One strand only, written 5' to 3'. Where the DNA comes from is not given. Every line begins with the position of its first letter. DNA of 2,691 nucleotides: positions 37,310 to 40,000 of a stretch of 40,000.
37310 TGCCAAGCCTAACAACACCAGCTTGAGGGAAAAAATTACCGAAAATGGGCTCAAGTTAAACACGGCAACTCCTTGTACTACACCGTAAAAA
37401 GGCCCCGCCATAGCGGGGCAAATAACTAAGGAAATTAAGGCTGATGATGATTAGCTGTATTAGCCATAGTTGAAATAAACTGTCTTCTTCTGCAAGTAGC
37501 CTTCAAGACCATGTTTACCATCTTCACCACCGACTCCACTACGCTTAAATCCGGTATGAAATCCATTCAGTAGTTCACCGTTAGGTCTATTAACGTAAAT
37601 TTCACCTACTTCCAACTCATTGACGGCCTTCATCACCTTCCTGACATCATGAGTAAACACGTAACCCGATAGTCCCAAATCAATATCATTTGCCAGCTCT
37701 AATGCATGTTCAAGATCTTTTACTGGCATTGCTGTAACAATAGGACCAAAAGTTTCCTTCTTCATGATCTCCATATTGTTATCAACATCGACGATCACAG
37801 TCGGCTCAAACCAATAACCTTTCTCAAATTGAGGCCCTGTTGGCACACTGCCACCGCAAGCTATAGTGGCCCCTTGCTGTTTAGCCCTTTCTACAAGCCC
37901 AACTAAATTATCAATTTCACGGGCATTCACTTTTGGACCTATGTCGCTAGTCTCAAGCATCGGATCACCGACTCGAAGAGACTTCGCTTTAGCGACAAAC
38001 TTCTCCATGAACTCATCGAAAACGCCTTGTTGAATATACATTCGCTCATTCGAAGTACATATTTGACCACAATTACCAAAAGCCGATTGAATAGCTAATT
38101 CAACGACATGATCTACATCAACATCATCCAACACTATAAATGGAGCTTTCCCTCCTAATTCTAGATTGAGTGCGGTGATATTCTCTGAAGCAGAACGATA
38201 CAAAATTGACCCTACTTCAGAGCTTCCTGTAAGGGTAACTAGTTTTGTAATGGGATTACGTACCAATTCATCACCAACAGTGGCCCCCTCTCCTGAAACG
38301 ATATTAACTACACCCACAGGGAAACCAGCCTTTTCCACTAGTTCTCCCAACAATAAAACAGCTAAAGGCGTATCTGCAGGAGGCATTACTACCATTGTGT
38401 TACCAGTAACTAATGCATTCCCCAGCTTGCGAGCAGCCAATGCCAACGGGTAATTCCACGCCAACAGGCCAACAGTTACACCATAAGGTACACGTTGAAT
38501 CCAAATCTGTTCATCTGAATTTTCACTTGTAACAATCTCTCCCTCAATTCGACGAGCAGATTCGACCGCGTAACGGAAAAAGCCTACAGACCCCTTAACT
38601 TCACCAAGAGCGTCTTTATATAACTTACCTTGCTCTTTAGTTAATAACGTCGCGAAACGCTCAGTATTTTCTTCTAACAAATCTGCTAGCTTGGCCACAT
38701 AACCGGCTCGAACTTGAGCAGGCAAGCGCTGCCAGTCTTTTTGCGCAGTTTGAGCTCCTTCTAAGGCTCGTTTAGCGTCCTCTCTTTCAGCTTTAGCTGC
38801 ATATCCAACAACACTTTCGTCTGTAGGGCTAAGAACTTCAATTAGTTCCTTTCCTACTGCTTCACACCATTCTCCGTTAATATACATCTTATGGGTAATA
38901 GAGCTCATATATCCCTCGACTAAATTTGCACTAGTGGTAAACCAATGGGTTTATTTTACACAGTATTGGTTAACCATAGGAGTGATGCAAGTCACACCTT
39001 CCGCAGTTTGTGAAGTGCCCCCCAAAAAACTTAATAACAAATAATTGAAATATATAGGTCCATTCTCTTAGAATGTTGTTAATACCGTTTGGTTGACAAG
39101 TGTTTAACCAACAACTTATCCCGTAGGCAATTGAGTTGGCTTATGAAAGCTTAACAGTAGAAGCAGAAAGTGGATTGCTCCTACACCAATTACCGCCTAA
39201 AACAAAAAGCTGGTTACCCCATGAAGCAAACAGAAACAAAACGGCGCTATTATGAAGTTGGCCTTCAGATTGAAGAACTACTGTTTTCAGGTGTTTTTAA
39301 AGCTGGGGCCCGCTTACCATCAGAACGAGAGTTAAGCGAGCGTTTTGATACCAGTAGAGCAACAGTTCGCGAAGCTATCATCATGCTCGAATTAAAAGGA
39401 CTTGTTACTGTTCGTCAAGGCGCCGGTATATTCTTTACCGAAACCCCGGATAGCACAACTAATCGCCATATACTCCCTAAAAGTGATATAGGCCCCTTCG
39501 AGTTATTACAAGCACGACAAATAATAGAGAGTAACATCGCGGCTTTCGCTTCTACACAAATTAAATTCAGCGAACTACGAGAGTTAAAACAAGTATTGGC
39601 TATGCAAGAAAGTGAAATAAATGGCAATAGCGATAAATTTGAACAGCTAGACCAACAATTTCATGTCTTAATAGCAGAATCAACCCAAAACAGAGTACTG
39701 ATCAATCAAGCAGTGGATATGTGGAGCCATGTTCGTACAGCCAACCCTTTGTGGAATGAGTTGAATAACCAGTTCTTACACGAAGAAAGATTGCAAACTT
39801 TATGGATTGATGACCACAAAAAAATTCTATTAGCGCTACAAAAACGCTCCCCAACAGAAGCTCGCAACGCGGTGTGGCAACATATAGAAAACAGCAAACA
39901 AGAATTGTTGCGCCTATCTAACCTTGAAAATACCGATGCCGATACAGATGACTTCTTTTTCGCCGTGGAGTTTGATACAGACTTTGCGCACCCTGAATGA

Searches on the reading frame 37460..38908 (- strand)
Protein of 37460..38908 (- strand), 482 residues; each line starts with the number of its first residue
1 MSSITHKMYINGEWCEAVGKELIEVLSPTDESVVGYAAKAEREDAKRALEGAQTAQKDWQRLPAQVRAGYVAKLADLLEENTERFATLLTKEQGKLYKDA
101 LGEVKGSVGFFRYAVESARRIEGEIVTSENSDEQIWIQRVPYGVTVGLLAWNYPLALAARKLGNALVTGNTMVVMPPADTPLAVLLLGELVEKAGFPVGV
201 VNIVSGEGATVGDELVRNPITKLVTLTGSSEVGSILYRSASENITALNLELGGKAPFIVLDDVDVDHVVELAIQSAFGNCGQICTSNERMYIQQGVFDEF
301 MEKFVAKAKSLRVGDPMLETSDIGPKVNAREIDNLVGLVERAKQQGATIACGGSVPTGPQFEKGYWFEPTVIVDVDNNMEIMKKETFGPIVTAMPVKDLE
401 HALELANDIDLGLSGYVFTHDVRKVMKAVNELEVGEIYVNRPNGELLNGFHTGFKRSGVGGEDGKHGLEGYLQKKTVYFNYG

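Call 9: search_protein_families(library=pfam, proteins=[window:37460-38908:-])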
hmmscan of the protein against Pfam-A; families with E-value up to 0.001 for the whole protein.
window:37460-38908:- (482 aa): 1 family
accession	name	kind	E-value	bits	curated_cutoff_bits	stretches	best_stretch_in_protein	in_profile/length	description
PF00171.27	Aldedh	-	1.1e-154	515.9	23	1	14-477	1-461/461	Aldehyde dehydrogenase family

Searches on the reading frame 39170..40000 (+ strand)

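Call 69: search_protein_families(library=pfam, proteins=[window:39170-40000:+])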
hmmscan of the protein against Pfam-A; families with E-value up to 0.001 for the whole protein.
window:39170-40000:+ (276 aa): 3 families
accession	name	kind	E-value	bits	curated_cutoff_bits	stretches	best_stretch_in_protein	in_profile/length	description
PF07729.17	FCD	-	5.4e-20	72.5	24.3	1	111-241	1-125/125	FCD domain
PF00392.27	GntR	-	8.6e-20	70.6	27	1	27-88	2-63/64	Bacterial regulatory proteins, gntR family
PF14502.12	HTH_41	-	6.7e-05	22.7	25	1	44-81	1-38/48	Helix-turn-helix domain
